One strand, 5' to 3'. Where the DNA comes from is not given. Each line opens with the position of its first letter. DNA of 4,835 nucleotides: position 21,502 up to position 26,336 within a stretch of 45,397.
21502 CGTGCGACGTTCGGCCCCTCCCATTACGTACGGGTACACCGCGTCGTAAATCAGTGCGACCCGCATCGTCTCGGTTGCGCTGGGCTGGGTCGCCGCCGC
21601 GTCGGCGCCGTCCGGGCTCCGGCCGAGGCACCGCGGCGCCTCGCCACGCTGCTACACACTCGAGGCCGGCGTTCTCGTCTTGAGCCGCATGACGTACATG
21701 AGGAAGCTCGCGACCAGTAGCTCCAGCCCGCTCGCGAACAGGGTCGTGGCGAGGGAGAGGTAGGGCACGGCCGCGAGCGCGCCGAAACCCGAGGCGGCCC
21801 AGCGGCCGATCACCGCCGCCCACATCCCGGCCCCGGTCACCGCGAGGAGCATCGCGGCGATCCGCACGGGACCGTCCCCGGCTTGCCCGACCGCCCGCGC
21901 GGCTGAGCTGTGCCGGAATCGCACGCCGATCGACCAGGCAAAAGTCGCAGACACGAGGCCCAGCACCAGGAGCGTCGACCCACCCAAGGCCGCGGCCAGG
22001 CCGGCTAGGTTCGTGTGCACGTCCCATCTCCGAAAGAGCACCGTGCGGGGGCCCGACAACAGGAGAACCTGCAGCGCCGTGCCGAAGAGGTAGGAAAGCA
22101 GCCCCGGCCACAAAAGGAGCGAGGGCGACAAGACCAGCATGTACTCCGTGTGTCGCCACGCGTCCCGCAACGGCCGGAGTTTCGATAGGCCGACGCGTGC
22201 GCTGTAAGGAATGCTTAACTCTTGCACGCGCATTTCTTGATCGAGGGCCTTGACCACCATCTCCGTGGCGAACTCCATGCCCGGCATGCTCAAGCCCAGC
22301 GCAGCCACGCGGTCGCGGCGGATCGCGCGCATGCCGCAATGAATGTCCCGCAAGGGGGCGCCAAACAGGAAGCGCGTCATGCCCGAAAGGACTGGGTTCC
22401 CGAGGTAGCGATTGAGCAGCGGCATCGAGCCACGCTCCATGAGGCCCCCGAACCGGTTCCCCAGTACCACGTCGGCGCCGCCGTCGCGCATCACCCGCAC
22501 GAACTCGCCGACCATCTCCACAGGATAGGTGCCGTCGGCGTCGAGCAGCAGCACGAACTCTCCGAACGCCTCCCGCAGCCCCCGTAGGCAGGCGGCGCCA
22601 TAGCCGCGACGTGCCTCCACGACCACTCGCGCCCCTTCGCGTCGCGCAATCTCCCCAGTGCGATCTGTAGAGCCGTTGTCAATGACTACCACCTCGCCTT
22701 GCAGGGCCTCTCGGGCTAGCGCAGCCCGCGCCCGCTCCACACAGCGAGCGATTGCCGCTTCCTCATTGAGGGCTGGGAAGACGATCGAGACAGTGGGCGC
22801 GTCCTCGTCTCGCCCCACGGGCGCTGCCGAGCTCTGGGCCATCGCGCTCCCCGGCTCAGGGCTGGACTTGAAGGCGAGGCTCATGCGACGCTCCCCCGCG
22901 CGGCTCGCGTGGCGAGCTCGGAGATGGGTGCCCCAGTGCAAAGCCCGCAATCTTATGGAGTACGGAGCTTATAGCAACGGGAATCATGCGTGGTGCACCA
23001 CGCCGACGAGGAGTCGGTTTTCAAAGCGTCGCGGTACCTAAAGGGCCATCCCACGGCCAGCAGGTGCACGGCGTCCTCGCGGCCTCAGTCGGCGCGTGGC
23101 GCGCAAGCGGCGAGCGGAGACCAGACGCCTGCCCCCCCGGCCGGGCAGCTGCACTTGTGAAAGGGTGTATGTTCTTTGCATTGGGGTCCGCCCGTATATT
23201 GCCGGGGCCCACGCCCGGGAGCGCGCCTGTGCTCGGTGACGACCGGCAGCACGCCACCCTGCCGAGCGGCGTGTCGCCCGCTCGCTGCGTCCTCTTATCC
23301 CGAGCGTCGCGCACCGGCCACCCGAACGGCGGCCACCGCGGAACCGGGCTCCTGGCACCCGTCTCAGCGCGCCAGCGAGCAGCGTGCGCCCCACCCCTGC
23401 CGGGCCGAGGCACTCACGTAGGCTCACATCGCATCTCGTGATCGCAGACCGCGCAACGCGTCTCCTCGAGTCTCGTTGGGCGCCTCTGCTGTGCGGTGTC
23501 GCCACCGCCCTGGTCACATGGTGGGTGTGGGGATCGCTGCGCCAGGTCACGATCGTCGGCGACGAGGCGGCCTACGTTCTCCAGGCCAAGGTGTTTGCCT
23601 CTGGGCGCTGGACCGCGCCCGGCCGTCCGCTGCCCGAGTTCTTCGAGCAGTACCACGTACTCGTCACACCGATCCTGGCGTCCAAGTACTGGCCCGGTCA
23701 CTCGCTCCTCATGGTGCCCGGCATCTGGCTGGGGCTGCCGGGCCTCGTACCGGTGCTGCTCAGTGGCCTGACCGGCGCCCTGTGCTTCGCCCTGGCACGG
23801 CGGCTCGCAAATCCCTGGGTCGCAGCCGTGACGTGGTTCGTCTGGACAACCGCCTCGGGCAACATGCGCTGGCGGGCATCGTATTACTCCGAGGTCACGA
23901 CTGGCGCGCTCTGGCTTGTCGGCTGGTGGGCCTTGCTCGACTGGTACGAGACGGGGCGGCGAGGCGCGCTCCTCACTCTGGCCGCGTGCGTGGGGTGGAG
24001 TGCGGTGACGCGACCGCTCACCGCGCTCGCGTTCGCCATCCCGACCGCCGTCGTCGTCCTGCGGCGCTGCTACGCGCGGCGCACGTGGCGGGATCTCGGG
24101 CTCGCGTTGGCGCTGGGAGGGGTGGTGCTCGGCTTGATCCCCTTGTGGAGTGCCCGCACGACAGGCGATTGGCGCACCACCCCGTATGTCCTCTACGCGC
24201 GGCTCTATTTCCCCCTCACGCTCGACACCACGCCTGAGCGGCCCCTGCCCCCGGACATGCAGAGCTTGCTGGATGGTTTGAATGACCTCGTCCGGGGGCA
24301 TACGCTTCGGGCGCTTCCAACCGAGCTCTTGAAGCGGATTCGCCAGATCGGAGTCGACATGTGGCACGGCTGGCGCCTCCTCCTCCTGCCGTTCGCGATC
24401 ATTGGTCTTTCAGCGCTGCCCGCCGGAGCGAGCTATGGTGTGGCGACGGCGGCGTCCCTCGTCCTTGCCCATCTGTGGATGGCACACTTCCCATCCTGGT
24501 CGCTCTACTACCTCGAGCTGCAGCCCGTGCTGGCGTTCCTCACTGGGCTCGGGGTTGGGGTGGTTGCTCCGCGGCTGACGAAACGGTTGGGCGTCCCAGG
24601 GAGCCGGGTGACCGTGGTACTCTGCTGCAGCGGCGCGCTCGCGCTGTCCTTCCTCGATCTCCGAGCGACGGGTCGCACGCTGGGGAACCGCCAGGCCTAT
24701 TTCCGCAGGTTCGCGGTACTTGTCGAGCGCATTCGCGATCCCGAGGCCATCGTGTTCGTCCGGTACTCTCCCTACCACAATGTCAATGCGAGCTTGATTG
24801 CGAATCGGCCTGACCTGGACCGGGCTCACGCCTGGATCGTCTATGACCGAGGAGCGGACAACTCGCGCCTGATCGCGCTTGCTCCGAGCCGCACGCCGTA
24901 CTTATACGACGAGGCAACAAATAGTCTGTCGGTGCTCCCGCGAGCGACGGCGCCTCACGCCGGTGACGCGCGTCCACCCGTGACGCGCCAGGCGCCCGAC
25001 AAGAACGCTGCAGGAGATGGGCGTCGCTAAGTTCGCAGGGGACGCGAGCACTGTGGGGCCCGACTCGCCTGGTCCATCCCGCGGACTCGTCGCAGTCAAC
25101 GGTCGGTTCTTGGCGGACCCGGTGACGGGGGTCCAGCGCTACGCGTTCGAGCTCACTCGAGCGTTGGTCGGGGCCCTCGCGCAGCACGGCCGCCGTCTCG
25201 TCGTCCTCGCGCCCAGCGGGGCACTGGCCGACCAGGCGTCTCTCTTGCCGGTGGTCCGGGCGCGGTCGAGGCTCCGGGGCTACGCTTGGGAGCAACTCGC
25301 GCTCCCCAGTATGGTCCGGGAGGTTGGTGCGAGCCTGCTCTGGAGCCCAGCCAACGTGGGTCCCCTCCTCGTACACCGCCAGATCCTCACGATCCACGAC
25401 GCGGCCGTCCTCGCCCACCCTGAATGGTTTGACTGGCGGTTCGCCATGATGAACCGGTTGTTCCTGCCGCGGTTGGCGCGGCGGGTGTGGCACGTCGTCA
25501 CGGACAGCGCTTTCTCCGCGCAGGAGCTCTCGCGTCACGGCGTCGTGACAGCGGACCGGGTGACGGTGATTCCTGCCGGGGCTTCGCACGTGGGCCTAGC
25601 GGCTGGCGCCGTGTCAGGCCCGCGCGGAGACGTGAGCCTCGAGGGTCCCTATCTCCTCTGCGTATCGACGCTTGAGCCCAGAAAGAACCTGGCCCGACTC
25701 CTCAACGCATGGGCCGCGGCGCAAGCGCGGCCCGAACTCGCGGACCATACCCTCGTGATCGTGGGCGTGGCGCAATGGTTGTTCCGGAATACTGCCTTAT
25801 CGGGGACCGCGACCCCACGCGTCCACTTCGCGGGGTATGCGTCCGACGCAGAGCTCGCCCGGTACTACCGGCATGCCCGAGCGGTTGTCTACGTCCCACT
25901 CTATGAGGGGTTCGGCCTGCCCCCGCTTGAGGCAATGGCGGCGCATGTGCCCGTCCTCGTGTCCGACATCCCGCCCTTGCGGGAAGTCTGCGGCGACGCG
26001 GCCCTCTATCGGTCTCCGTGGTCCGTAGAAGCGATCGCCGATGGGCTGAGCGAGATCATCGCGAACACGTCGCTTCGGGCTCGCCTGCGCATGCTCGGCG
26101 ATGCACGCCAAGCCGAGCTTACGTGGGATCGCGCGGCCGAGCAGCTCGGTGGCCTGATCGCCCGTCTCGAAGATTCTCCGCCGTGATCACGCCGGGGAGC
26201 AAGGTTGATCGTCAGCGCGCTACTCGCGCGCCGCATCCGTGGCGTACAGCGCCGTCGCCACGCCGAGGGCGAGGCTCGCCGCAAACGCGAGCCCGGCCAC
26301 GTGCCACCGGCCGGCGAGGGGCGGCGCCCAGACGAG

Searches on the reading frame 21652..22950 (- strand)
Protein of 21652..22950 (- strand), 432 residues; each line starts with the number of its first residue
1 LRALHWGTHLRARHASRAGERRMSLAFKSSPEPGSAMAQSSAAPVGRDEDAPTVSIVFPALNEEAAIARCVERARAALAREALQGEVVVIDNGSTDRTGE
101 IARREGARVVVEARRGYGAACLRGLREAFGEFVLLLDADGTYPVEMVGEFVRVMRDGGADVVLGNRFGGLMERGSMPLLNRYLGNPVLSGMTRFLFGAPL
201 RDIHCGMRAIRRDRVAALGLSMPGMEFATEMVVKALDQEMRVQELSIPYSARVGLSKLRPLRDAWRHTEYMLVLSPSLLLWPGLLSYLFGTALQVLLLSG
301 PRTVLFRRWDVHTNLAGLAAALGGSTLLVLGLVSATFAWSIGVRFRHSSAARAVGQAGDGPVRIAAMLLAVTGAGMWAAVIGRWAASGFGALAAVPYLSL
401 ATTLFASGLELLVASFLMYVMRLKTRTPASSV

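Call 82: search_protein_families(library=pfam, proteins=[window:21652-22950:-], max_evalue=0.001)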
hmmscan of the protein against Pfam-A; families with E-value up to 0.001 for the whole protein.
window:21652-22950:- (432 aa): 2 families
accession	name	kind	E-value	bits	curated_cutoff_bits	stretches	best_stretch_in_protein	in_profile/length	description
PF00535.33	Glycos_transf_2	-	4.2e-29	102.1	23.3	1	55-213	1-162/168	Glycosyl transferase family 2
PF13641.12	Glyco_tranf_2_3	-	0.0005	20.6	27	0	52-139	1-96/230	Glycosyltransferase like family 2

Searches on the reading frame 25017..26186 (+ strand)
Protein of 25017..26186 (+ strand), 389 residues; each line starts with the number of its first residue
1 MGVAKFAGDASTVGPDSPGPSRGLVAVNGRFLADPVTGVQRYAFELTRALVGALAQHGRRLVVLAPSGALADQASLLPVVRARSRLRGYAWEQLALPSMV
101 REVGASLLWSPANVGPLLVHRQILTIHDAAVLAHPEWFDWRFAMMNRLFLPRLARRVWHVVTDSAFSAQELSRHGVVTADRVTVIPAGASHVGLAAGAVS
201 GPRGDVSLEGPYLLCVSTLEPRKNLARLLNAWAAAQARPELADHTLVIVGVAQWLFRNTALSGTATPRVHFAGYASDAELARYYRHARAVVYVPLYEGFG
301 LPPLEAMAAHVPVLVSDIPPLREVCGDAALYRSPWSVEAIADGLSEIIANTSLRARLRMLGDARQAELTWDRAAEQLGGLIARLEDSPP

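Call 82: search_protein_families(library=pfam, proteins=[window:25017-26186:+], max_evalue=0.001)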
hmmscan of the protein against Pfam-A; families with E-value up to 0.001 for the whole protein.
window:25017-26186:+ (389 aa): 5 families
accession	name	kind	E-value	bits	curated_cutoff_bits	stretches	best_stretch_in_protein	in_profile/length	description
PF00534.26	Glycos_transf_1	-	2e-25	89.7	26.4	1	209-358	14-166/172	Glycosyl transferases group 1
PF13692.12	Glyco_trans_1_4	-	2.5e-22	80.1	27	1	211-350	2-142/142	Glycosyl transferases group 1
PF13439.12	Glyco_transf_4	-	4e-09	37.1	28.5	1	37-188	2-165/170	Glycosyltransferase Family 4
PF20706.3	GT4-conflict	-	5.1e-08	32.7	26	1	223-317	212-312/385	Family 4 Glycosyltransferase in conflict systems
PF13524.12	Glyco_trans_1_2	-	2e-05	25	25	1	239-377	10-142/144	Glycosyl transferase-like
